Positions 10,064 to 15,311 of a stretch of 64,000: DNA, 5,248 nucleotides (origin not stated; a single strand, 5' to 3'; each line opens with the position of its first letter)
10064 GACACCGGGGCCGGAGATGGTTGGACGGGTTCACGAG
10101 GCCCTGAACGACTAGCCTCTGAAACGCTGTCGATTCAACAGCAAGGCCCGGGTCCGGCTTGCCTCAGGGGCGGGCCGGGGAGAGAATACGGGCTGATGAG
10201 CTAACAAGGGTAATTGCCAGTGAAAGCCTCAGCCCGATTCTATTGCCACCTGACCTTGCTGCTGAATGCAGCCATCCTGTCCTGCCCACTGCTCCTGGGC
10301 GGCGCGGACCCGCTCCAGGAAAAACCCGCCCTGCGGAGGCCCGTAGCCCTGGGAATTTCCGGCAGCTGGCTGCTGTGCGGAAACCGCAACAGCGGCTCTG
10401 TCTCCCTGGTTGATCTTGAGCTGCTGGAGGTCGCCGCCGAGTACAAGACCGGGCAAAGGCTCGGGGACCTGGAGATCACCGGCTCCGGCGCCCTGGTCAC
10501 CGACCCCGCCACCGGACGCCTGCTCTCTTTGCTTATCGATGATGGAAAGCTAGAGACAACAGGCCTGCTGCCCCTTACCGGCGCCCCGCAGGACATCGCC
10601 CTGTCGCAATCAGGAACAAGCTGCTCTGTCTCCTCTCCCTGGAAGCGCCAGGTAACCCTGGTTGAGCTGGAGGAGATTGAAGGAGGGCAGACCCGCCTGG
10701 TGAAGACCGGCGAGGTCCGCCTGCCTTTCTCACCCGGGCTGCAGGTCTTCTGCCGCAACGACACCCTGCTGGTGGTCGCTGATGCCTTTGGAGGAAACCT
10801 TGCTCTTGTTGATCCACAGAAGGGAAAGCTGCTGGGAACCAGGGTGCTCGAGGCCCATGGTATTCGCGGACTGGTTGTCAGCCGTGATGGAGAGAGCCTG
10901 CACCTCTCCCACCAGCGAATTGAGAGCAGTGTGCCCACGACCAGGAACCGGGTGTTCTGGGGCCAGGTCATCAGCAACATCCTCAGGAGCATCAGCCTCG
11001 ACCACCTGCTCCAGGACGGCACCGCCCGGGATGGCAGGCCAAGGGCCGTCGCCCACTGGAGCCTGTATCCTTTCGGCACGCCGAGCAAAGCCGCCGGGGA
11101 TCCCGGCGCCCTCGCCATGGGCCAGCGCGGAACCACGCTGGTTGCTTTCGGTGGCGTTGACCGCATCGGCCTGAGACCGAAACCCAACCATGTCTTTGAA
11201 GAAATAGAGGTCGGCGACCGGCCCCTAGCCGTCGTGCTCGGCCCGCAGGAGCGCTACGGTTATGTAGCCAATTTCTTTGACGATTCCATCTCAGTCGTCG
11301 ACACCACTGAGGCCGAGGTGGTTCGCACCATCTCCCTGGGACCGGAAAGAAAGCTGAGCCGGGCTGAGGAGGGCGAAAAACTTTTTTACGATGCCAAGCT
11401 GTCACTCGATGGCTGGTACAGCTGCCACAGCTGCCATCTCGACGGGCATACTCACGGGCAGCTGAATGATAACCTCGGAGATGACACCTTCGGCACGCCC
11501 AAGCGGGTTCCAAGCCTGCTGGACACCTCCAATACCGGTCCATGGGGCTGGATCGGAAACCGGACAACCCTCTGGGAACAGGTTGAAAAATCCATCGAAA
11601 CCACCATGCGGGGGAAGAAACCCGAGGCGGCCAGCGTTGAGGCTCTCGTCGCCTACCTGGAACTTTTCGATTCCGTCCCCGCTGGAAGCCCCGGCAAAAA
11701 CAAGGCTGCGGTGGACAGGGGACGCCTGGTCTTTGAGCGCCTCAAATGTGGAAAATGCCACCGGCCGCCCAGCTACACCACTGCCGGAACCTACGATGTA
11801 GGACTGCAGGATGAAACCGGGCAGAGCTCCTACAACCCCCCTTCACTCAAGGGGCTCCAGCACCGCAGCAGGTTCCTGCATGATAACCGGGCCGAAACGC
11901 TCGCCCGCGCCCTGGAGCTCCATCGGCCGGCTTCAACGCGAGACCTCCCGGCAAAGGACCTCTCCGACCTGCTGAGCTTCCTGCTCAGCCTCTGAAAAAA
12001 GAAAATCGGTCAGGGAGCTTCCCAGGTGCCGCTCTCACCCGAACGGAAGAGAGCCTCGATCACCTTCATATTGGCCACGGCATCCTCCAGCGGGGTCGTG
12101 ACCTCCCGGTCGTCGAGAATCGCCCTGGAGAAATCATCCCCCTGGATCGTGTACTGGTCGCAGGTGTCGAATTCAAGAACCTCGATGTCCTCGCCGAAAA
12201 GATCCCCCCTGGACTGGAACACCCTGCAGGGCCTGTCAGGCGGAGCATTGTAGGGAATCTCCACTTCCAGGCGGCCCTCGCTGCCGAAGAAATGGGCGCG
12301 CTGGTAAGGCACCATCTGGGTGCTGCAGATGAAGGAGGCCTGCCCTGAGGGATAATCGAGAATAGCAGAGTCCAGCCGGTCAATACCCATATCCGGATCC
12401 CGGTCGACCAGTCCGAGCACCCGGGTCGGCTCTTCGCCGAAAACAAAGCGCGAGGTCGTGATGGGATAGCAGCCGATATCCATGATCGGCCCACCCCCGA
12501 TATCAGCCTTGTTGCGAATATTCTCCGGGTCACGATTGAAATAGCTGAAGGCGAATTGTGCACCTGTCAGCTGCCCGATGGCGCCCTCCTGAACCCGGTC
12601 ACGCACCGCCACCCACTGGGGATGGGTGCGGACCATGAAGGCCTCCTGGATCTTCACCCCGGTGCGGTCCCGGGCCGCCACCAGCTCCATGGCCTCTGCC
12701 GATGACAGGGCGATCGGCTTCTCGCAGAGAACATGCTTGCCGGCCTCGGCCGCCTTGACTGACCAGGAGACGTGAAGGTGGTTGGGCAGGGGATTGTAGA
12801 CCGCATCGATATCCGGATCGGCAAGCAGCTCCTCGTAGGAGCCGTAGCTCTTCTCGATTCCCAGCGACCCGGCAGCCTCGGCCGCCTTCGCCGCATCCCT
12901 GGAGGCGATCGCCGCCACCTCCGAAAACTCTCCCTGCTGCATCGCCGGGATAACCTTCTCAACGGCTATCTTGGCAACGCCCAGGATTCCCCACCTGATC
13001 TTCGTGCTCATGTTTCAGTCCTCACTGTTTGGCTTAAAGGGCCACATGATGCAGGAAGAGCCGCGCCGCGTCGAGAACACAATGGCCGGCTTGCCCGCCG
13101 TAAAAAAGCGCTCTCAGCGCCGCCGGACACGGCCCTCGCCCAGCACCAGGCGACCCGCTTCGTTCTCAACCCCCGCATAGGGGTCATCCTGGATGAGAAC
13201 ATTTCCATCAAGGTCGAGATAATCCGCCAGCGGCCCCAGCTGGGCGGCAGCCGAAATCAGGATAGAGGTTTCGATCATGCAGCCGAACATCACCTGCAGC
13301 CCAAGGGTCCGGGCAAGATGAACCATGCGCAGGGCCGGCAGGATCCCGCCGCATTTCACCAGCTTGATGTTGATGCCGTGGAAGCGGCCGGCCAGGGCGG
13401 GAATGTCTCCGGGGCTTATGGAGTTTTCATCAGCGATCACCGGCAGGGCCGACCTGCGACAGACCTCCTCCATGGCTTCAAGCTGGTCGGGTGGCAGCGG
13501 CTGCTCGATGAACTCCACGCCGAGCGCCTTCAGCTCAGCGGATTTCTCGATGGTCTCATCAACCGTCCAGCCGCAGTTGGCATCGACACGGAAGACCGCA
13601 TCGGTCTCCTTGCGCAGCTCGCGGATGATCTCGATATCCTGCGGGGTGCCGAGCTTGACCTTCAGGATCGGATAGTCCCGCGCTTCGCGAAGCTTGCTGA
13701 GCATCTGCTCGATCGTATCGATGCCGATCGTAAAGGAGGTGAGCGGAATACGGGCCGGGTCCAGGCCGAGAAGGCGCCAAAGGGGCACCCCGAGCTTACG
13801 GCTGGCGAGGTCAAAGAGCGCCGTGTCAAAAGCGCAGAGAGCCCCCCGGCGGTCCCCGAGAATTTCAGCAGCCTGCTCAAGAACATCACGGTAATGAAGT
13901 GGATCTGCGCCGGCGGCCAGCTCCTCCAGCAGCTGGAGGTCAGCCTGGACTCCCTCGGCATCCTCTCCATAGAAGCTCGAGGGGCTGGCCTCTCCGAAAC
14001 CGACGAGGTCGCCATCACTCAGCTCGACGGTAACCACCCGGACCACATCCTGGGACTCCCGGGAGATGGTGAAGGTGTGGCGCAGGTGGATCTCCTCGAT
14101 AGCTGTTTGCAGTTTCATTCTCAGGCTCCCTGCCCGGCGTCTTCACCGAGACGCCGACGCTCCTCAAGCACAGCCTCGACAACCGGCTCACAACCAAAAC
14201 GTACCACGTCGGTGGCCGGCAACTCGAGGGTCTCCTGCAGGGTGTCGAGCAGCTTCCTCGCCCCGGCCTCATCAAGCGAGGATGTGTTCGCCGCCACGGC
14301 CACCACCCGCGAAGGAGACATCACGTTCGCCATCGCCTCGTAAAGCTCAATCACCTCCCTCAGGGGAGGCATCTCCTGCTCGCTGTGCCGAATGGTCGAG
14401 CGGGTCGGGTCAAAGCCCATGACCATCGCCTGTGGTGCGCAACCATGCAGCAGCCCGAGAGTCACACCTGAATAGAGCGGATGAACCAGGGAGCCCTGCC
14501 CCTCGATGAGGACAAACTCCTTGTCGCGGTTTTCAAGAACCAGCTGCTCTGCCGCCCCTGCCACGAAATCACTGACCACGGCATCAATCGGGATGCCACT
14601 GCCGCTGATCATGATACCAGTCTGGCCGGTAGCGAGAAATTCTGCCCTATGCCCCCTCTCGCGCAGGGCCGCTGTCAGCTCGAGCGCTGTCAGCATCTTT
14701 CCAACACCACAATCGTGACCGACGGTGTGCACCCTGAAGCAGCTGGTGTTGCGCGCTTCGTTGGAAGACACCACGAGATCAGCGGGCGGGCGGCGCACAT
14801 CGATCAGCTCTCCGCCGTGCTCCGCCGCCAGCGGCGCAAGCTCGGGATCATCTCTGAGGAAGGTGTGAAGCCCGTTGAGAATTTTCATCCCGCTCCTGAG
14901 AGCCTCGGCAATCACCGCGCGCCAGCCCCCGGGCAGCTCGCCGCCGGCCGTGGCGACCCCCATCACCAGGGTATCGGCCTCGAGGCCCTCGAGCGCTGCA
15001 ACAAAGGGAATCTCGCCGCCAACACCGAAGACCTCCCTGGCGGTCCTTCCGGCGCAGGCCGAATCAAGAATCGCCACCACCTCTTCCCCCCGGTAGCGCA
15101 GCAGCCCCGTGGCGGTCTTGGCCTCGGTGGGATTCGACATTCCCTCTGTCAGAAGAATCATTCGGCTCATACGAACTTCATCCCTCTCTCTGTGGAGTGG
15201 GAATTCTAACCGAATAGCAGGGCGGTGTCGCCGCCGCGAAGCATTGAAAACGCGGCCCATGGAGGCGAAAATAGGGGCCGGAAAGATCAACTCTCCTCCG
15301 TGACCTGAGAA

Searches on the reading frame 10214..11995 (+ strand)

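Call 26: search_protein_families(library=pfam, proteins=[window:10214-11995:+], max_evalue=0.01)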
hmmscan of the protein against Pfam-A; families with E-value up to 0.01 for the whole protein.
window:10214-11995:+ (593 aa): 5 families
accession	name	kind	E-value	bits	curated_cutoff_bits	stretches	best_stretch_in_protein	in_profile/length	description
PF03150.19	CCP_MauG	-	1.7e-16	61.7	25.6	2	385-486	5-110/149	Di-haem cytochrome c peroxidase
PF21783.3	YNCE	-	1.9e-05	24.6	27.1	0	330-373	65-108/339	YNCE-like beta-propeller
PF06537.16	DHOR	-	0.0004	19.4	22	0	478-532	343-394/499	Di-haem oxidoreductase, putative peroxidase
PF13442.11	Cytochrome_CBB3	-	0.0015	19.3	27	0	403-482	13-68/68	Cytochrome C oxidase, cbb3-type, subunit III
PF00034.26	Cytochrom_C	-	0.0025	19.6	21.3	0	501-593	2-89/90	Cytochrome c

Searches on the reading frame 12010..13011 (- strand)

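Call 26: search_protein_families(library=pfam, proteins=[window:12010-13011:-], max_evalue=0.01)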
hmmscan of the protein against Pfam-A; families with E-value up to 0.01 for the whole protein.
window:12010-13011:- (333 aa): 3 families
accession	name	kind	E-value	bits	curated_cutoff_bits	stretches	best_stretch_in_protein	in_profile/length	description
PF01408.29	GFO_IDH_MocA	-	6.3e-26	91.9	24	1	5-124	1-119/120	Oxidoreductase family, NAD-binding Rossmann fold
PF22725.1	GFO_IDH_MocA_C3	-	1e-20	74.4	27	1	134-249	2-124/124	GFO/IDH/MocA C-terminal domain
PF02894.22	GFO_IDH_MocA_C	-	1.2e-09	38.7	22.9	1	138-330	2-215/218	Oxidoreductase family, C-terminal alpha/beta domain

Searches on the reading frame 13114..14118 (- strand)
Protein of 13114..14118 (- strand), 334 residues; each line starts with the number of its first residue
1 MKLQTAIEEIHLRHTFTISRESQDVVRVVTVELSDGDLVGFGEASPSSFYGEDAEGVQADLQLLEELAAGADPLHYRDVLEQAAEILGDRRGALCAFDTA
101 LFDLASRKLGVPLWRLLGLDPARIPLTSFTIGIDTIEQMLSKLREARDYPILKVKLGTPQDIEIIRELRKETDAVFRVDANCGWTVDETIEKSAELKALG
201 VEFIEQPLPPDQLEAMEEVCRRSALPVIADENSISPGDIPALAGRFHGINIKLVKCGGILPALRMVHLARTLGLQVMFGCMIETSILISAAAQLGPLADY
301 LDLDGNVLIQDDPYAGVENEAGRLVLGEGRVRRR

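Call 26: search_protein_families(library=pfam, proteins=[window:13114-14118:-], max_evalue=0.01)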
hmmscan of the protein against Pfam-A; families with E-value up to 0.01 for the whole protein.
window:13114-14118:- (334 aa): 2 families
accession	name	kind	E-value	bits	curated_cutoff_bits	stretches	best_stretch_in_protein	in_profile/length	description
PF13378.12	MR_MLE_C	-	2e-32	113.1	29.4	1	141-295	7-168/219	Enolase C-terminal domain-like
PF02746.21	MR_MLE_N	-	3.1e-09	37.5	22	1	12-118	13-117/117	Mandelate racemase / muconate lactonizing enzyme, N-terminal domain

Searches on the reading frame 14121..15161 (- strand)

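Call 41: search_protein_families(library=pfam, proteins=[window:14121-15161:-])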
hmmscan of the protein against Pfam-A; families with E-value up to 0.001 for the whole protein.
window:14121-15161:- (346 aa): 2 families
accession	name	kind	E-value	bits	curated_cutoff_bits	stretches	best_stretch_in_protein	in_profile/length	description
PF07755.17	DUF1611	-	1.4e-70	237.3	25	1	133-327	4-200/201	Domain of unknown function (DUF1611_C) P-loop domain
PF17396.8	DUF1611_N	-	1.3e-24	86.8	22.6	1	35-125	2-95/95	Domain of unknown function (DUF1611_N) Rossmann-like domain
